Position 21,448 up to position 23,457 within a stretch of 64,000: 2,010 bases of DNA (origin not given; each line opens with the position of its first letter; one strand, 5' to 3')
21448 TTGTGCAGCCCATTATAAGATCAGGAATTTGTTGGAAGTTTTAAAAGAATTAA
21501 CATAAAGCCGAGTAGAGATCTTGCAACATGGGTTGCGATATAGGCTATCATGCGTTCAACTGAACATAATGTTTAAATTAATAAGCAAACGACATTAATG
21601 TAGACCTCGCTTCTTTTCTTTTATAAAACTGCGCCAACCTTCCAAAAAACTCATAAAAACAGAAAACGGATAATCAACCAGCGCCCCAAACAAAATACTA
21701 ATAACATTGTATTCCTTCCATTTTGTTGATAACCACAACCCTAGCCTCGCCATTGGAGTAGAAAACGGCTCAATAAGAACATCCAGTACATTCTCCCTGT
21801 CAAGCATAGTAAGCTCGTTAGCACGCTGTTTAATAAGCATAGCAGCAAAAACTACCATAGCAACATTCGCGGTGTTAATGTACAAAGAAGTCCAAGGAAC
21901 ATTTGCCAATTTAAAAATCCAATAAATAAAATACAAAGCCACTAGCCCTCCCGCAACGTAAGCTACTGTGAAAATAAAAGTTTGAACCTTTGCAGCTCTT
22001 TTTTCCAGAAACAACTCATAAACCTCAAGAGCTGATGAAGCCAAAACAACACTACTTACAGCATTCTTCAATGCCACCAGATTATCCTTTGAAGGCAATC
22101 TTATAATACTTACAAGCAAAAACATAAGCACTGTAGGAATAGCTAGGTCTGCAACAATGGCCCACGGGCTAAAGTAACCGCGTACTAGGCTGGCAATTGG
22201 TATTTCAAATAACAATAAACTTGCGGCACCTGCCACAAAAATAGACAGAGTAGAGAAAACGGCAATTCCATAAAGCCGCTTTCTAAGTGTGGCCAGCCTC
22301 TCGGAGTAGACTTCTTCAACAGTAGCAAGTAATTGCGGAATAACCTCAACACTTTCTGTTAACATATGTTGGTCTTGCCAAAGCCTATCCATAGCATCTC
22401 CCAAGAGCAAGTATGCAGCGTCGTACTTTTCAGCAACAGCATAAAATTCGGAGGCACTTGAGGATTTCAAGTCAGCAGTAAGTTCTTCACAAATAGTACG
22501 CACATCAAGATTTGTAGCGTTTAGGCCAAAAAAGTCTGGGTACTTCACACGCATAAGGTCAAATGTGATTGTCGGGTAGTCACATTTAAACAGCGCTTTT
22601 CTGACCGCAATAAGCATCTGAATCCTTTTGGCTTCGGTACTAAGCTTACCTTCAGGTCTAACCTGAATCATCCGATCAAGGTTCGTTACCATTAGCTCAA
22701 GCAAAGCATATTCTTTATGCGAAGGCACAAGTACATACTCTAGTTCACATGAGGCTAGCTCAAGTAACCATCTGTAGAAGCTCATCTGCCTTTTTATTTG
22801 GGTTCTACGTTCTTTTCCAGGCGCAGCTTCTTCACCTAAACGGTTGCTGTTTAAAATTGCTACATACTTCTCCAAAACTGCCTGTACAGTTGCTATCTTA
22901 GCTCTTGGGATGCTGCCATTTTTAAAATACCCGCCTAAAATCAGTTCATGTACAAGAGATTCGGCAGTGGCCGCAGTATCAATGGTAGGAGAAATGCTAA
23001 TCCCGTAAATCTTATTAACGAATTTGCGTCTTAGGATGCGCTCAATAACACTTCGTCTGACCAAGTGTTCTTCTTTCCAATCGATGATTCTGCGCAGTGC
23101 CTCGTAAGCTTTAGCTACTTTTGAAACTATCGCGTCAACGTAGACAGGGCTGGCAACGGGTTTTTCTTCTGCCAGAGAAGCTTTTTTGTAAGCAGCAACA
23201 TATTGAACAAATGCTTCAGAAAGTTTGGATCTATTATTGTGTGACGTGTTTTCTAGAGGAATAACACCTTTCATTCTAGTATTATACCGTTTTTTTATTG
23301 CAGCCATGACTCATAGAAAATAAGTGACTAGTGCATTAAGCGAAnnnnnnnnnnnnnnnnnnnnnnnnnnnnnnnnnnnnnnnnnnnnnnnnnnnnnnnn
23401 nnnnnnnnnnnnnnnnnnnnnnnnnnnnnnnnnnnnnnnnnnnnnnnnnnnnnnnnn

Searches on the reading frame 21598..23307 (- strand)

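Call 22: search_protein_families(library=pfam, proteins=[window:21598-23307:-], max_evalue=0.01)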
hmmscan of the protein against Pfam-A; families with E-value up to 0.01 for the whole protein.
window:21598-23307:- (570 aa): 0 families

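Call 100: search_protein_families(library=padloc, proteins=[window:21598-23307:-], max_evalue=1)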
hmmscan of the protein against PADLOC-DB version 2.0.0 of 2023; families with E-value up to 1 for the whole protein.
window:21598-23307:- (570 aa): 0 families

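Call 101: search_protein_families(library=phrogs, proteins=[window:21598-23307:-], max_evalue=1)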
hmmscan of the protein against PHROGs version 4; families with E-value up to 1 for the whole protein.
window:21598-23307:- (570 aa): 3 families
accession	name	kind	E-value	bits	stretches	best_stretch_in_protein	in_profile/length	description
phrog_20150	-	unknown function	0.15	12.9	0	404-446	84-126/163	-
phrog_15294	-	unknown function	0.18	13.2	1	463-479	9-25/60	-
phrog_6709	-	unknown function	0.32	11.2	1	32-69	81-116/321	-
